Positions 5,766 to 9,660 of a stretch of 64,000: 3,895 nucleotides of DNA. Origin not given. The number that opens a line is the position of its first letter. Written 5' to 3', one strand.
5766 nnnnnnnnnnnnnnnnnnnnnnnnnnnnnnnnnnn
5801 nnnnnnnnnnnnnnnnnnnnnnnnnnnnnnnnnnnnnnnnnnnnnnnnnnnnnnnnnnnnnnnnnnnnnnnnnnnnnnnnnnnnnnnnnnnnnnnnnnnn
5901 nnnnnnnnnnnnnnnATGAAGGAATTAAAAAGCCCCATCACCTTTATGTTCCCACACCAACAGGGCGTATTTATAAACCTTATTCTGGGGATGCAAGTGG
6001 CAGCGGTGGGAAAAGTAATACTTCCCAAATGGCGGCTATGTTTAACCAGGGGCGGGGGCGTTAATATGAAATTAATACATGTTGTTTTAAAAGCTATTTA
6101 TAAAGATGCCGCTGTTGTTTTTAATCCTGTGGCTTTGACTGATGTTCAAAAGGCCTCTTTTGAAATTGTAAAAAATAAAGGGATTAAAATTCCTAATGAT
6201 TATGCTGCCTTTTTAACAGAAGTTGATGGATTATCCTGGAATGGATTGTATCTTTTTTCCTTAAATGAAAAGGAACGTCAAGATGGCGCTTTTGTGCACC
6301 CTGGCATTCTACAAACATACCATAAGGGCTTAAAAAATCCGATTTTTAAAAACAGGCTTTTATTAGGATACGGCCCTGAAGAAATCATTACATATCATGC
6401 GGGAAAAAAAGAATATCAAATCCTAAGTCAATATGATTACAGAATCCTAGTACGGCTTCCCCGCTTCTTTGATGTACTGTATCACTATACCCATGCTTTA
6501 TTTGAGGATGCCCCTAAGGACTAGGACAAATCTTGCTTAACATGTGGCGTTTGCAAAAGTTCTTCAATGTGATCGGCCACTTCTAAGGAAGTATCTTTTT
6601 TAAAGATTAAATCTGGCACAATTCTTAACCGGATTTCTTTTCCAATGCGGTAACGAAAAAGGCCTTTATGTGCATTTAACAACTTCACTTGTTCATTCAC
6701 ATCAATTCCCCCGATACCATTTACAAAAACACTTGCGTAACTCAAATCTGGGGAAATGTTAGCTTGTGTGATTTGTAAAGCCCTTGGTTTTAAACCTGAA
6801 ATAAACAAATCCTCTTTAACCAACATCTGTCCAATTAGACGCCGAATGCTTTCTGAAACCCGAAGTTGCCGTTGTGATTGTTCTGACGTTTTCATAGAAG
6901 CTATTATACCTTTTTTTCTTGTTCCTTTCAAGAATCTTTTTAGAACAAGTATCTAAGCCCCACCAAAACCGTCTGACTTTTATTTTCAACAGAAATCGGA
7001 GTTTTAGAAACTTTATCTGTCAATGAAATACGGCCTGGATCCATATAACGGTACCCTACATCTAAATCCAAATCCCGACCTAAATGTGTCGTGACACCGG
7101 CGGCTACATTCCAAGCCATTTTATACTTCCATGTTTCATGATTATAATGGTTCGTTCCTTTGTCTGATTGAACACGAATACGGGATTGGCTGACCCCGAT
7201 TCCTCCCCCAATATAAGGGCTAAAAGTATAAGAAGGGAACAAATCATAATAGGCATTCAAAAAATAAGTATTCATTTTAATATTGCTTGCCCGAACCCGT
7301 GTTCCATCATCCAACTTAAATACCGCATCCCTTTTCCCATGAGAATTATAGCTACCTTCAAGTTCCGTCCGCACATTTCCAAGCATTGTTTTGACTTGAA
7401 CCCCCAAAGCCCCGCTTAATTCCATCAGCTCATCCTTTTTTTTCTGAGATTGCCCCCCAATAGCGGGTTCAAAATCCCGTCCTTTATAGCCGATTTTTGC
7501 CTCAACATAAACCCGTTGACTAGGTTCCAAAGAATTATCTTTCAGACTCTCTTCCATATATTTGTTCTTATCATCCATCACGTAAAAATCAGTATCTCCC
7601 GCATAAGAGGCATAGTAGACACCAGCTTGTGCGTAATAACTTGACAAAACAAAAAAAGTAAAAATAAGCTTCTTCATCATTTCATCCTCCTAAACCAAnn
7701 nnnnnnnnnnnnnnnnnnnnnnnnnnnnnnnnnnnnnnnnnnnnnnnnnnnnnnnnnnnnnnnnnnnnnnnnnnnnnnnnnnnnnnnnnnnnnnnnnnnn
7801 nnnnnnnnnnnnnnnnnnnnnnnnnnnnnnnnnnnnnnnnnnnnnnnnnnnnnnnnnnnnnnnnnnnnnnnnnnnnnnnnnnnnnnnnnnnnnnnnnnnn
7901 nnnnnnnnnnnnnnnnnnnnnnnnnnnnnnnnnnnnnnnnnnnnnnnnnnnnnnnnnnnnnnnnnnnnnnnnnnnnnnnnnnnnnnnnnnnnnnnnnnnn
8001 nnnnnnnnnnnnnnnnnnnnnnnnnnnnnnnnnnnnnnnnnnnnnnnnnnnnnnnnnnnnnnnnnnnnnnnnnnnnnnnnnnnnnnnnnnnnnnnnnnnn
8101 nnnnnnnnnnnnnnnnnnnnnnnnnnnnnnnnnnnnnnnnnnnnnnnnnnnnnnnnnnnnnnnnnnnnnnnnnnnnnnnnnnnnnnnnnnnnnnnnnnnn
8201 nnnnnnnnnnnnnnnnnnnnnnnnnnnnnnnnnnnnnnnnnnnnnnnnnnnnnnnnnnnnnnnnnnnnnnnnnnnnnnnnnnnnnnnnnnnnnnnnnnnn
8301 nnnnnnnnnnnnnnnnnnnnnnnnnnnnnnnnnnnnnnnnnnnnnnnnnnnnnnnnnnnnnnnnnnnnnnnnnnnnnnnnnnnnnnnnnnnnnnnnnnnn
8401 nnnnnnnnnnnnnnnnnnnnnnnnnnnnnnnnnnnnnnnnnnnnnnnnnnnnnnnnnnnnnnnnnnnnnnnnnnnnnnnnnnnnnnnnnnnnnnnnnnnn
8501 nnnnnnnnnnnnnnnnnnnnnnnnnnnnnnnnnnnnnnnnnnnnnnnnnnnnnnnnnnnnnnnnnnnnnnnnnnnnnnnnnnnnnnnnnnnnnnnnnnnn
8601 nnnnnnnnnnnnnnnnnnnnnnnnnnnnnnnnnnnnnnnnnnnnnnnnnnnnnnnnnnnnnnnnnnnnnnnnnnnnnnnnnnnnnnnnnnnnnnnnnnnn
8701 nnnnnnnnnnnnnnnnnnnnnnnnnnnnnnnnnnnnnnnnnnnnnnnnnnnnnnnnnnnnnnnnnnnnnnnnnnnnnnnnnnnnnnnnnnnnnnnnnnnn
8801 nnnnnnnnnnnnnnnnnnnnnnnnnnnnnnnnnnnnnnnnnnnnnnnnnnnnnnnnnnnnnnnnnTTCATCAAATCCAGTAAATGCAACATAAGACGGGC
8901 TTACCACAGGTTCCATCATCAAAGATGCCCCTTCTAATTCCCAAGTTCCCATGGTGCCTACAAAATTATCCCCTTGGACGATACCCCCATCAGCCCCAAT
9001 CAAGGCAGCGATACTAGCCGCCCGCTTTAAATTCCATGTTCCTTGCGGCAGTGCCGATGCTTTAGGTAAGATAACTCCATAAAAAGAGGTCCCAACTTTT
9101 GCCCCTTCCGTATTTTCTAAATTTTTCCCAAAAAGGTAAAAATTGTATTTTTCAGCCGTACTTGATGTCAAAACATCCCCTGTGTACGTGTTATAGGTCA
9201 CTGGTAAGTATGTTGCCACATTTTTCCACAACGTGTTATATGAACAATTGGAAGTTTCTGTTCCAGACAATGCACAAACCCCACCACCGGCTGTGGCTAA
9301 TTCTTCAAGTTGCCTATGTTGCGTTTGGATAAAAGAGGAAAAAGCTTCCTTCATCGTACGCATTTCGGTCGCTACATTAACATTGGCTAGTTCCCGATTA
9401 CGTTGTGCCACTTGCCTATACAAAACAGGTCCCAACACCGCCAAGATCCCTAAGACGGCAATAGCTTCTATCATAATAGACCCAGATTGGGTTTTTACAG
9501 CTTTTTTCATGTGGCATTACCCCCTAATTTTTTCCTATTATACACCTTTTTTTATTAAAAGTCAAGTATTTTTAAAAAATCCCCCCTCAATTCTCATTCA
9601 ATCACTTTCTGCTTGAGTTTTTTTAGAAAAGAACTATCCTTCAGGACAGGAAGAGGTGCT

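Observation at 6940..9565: Giant (603 aa) type IV pilin-like protein with a perfect consensus promoter, paired with a small OM beta-barrel gene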

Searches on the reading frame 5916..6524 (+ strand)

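Call 6: search_protein_families(library=pfam, proteins=[window:5916-6524:+], max_evalue=1)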
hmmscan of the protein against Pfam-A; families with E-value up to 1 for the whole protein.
window:5916-6524:+ (202 aa): 2 families
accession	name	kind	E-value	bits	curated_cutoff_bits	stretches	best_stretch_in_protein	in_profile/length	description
PF14568.11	SUKH_6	-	0.011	16.7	27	1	86-126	9-49/119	SMI1-KNR4 cell-wall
PF09346.15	SMI1_KNR4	-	0.027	15.5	25.4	1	86-129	12-58/125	SMI1 / KNR4 family (SUKH-1)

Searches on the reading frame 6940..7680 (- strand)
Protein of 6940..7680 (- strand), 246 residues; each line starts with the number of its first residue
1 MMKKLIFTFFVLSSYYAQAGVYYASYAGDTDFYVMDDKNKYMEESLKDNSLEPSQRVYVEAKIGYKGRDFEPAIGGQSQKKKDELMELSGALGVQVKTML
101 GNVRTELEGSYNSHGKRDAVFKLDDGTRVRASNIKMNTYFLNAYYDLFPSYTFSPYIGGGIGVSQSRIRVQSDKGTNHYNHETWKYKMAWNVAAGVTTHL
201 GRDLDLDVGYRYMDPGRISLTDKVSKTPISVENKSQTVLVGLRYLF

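Call 6: search_protein_families(library=pfam, proteins=[window:6940-7680:-], max_evalue=1)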
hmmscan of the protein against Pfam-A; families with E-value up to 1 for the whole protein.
window:6940-7680:- (246 aa): 6 families
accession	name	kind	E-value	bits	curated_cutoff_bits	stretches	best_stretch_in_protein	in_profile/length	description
PF13505.12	OMP_b-brl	-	8.9e-11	42.7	28.7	1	56-229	21-158/175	Outer membrane protein beta-barrel domain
PF02462.21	Opacity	-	3.9e-07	30.6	21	1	107-230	10-119/126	Opacity family porin protein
PF01617.23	Surface_Ag_2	-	1.8e-05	24.8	22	1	103-213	82-201/247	Surface antigen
PF25078.1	DUF7801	-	0.041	14.5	33.2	1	78-121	10-52/155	Domain of unknown function (DUF7801)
PF23488.1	YKL065W-A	-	0.09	13.3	27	1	67-99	19-49/73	YKL065W-A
PF01389.23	OmpA_membrane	-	0.29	11.3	21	1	140-214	80-150/180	OmpA-like transmembrane domain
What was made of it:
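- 6940..7680 (-): CDS of a 246-aa outer-membrane beta-barrel protein. It has a Sec signal (…YYAQA|G) and a C-terminal …GLRYLF. Pfam OMP_b-brl at 8.9e-11, above the cut-off (call 6).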

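Call 87: search_protein_families(library=ncbifam, proteins=[window:6940-7680:-], max_evalue=0.1)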
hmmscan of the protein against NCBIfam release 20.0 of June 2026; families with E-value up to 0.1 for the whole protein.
window:6940-7680:- (246 aa): 1 family
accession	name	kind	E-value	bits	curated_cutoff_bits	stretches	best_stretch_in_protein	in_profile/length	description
NF052636.1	Rick_Adr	subfamily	5.8e-12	45.7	210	1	55-244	26-222/224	adhesin Adr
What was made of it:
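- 6940..7680 (-): NCBIfam Rick_Adr at 5.8e-12 but below its cut-off (call 87).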

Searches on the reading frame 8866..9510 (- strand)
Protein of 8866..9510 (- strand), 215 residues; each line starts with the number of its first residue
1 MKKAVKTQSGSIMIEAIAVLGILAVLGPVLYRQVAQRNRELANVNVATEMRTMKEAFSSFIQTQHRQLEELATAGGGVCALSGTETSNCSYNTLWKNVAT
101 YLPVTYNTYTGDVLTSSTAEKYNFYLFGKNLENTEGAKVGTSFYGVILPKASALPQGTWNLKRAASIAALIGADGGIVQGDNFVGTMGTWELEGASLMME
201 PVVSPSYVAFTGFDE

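Call 40: search_solved_structures(query=A2, max_evalue=10, show_alignments=4)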
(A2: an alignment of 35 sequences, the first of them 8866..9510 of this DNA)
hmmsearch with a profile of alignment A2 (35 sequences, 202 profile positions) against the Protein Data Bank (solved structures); distinct sequences matched with E-value up to 10: 6.
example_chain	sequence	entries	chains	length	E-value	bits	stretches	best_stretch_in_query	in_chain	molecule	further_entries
9trj_A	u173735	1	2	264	0.0025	21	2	147-180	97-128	histidine kinase,Gcn4p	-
7tgg_A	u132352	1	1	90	0.0036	20.4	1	3-65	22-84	Geopilin domain 1 protein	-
9egp_A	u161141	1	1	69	0.044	16.9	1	3-61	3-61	Geopilin domain 1 protein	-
2m7g_A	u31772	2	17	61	0.069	16.2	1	13-65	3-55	Geopilin domain 1 protein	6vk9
8pfb_G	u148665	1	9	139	0.11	15.5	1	13-68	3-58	Type IV pilin PilE1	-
8xje_A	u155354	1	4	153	0.17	14.9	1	39-75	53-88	YqeY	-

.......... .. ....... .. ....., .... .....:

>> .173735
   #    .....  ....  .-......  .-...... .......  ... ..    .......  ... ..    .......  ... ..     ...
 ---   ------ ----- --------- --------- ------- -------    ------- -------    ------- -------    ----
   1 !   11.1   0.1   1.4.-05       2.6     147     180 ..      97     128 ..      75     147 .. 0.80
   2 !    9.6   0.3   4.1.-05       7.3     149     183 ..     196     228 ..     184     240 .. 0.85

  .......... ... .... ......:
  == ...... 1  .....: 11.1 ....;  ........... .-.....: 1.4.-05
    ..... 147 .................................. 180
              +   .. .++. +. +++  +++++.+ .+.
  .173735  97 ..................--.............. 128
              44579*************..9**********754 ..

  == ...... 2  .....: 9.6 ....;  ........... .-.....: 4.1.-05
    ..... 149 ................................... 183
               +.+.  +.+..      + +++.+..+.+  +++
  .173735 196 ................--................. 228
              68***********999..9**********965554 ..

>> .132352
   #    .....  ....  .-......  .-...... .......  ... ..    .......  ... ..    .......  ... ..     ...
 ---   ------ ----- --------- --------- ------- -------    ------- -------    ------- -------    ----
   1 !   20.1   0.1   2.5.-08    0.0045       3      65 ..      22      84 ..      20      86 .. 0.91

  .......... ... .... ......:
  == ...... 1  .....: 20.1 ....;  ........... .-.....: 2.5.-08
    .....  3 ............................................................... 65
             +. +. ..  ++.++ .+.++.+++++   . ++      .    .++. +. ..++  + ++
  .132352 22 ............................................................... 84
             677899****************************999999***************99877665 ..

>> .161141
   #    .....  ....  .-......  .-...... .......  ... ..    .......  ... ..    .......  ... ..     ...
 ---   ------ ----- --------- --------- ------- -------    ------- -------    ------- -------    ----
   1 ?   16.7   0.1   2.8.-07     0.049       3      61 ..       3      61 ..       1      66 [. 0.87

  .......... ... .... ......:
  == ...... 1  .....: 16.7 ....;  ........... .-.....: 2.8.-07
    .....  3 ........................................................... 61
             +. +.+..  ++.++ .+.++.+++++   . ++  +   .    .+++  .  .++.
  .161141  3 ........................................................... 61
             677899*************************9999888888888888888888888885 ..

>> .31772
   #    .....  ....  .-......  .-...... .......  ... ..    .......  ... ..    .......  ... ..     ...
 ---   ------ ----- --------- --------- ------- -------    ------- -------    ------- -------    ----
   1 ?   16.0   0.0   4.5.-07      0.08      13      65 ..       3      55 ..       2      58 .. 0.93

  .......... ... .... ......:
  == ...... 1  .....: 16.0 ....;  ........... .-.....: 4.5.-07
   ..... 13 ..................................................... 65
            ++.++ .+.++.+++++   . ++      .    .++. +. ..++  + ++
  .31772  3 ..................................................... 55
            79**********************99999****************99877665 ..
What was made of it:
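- The PilA-N alignments are in register; the PilE1 alignment was not shown (call 40).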

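Call 48: predict_structure(alignment_id=A2)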
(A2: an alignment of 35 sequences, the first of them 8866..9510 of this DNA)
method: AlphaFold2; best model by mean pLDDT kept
length: 215 residues; sequences in the alignment: 35
mean_pLDDT: 84.3   pTM: 0.78
mean pLDDT of the five models: 84.3, 83.9, 83.3, 82.0, 81.2
residues with pLDDT >= 90: 114; 70-90: 63; 50-70: 32; < 50: 6
segments of 3 or more residues with pLDDT < 50: 80-82
pLDDT, mean of each block of 10 residues (from residue 1): 60 88 93 92 96 95 89 61 53 84 95 93 87 87 90 87 94 92 88 68 85 64
secondary structure, 60 per line:
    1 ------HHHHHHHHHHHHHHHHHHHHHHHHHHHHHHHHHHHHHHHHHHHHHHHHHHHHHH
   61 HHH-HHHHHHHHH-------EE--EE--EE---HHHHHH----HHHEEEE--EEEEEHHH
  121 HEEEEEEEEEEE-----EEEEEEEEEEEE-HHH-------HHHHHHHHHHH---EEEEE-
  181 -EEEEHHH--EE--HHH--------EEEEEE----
elements in order: H7-63 H65-73 H94-99 E107-110 E113-117 H118-121 E122-132 E138-149 H161-171 E175-179 E182-185 E206-211
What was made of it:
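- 8866..9510 (-): Conserved N-terminal domain (aa 1-215): long helix followed by a beta-sheet. AF2 domain model with pLDDT 84 and pTM 0.78 (call 48).
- On Type IV pilin / class III signal proteins: The order of secondary structure elements fits: helix 7-63, then strands at 107-149 and 175-211 (call 48).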

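Call 51: fold_search(model_id=the predicted structure, library=pdb)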
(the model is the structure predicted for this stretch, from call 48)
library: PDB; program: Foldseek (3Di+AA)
matches with E <= 10: 153; with E <= 0.001: 0
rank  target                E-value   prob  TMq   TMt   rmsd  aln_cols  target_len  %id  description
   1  2ajp_B                2.3e-01  0.21  0.15  0.11   6.8        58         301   16  Crystal structure of a human pyridoxal kinase (released 2005-08-09)
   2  6yk1_A                3.6e-01  0.13  0.14  0.11   9.9        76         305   13  Crystal structure of mouse pyridoxal kinase in complex with ATP-gamma-S and artesunate (released 2021-04-14)
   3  1lhp_B                4.0e-01  0.20  0.14  0.11   5.6        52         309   15  Crystal Structure of Pyridoxal Kinase from Sheep Brain (released 2003-02-11)
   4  6yjz_D                4.6e-01  0.16  0.15  0.11   9.2        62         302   19  Crystal structure of mouse pyridoxal kinase in apo form (released 2021-04-14)
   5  8ris                  5.6e-01  0.06  0.20  0.18  16.8       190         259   10  Computationally redesigend variant of Pyrrolysyl-tRNA Synthetase (Y306A) (released 2025-01-01)
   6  3fhx_B                6.7e-01  0.06  0.12  0.09   7.0        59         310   15  Crystal structure of D235A mutant of human pyridoxal kinase (released 2008-12-23)
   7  2yxt_B                7.7e-01  0.03  0.12  0.09  12.1        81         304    7  Human Pyridoxal Kinase (released 2008-03-11)
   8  3keu_B                9.3e-01  0.04  0.12  0.09   9.8        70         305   17  Crystal Structure of Human PL Kinase with bound PLP and ATP (released 2009-11-03)
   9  2yxu_B                9.9e-01  0.12  0.15  0.11   6.9        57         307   18  Human Pyridoxal Kinase (released 2008-03-11)
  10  6yjz_B                9.9e-01  0.11  0.15  0.11   8.2        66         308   18  Crystal structure of mouse pyridoxal kinase in apo form (released 2021-04-14)
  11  1rfu_A                9.9e-01  0.06  0.15  0.11  12.4       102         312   15  Crystal structure of pyridoxal kinase complexed with ADP and PLP (released 2004-04-27)
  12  1d9q_A                9.9e-01  0.03  0.14  0.10  14.2       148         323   11  OXIDIZED PEA FRUCTOSE-1,6-BISPHOSPHATASE FORM 1 (released 1999-12-03)
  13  6yk0_A                1.1e+00  0.13  0.15  0.11   6.2        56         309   18  Crystal structure of mouse pyridoxal kinase in complex with ATP-gamma-S (released 2021-04-14)
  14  8wr2_B                1.1e+00  0.03  0.12  0.10   7.5        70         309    7  Crystal Structure of Human Pyridoxal Kinase with bound Luteolin (released 2024-03-20)
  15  4en4_A                1.1e+00  0.03  0.13  0.10   7.6        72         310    8  Crystal Structure of the Ternary Human PL Kinase-Ginkgotoxin-MgATP Complex (released 2012-05-02)
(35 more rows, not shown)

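Call 55: search_protein_families(library=ncbifam, alignment_id=A2, max_evalue=10)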
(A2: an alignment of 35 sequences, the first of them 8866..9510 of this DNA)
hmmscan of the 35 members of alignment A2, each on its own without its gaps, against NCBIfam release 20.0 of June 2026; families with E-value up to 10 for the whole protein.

A. member 1, window:8866-9510:- (215 aa): 3 families
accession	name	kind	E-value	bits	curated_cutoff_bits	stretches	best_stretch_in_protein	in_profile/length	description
NF041014.1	pilin_ComGG_2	equivalog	0.0011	19.5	40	1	8-77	3-66/101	competence type IV pilus minor pilin ComGG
NF050101.1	SepX_GlpR_4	equivalog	0.058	13.5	110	1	10-54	3-45/176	divisome protein SepX/GlpR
TIGR01886.1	dipeptidase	equivalog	0.12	11.2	632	1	46-162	225-336/466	dipeptidase PepV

B. families by the number of members that match (of 35 scanned): 19 families
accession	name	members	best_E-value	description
TIGR01710.1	typeII_sec_gspG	28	6.2e-06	type II secretion system major pseudopilin GspG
NF041013.1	T4P_ComGE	11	0.00063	competence type IV pilus minor pilin ComGE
NF041014.1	pilin_ComGG_2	4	0.0011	competence type IV pilus minor pilin ComGG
NF045475.1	Opp3C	4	0.071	oligopeptide ABC transporter permease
NF033458.1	lipid_A_LpxG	2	2.2e-05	UDP-2,3-diacylglucosamine diphosphatase LpxG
NF006396.0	PRK08645.1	2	0.027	bifunctional homocysteine S-methyltransferase/methylenetetrahydrofolate reductase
NF050101.1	SepX_GlpR_4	2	0.058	divisome protein SepX/GlpR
NF012190.1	tet_MFS_B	1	0.038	tetracycline efflux MFS transporter Tet(B)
NF047827.1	T3SSXpsH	1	0.05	type II secretion system protein XpsH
TIGR03819.1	heli_sec_ATPase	1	0.051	TadA family conjugal transfer-associated ATPase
NF007400.1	PRK09929.1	1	0.059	DUF1471 family periplasmic protein YahO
NF003750.0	PRK05346.2-1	1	0.062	Na(+)-translocating NADH-quinone reductase subunit C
NF051466.1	MSP1_alpha_C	1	0.062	major surface protein MSP1 subunit alpha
TIGR04231.1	seadorna_VP5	1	0.083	seadornavirus VP5 protein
NF053868.1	DS1_1_antiphage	1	0.1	nucleoid-associated anti-phage protein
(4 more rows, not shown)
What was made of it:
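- The best HMM matches are to the T2SS major pseudopilin GspG (28 of 35 members, call 55).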

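Call 56: search_protein_families(library=pfam, alignment_id=A2, max_evalue=10)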
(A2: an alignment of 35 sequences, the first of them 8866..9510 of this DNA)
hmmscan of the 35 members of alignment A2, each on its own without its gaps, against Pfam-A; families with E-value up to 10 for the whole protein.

A. member 1, window:8866-9510:- (215 aa): 3 families
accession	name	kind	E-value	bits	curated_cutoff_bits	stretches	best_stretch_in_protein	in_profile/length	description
PF11865.14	mTOR_dom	-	0.049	14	27.6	1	6-56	21-71/160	Serine/threonine-protein kinase mTOR domain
PF18968.5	DUF5707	-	0.072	13.5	26.8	1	58-93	42-77/98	Family of unknown function (DUF5707)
PF20930.2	Dicer_PBD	-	0.18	12.5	26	1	19-71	39-91/100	Dicer, partner-binding domain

B. families by the number of members that match (of 35 scanned): 21 families
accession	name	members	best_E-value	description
PF11865.14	mTOR_dom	3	0.049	Serine/threonine-protein kinase mTOR domain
PF07854.18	DUF1646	2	0.039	Protein of unknown function (DUF1646)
PF18968.5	DUF5707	2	0.043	Family of unknown function (DUF5707)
PF19084.5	DUF5775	2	0.05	Family of unknown function (DUF5775)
PF07963.17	N_methyl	2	0.077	Prokaryotic N-terminal methylation motif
PF15113.11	TMEM117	1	0.021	TMEM117 protein family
PF20228.3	DUF6587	1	0.03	Family of unknown function (DUF6587)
PF14491.11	DUF4435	1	0.033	Protein of unknown function (DUF4435)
PF11670.13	MSP1a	1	0.041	Major surface protein 1a (MSP1a)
PF05480.16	PSMbeta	1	0.057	Phenol-soluble modulin beta protein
PF25664.1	Oleavirus_coat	1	0.071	Oleavirus coat protein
PF17370.7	DUF5392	1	0.072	Family of unknown function (DUF5392)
PF01113.26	DapB_N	1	0.077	Dihydrodipicolinate reductase, N-terminus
PF22177.2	PBP1_XylR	1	0.1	XylR N-terminal domain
PF03870.21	RNA_pol_Rpb8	1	0.11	RNA polymerase Rpb8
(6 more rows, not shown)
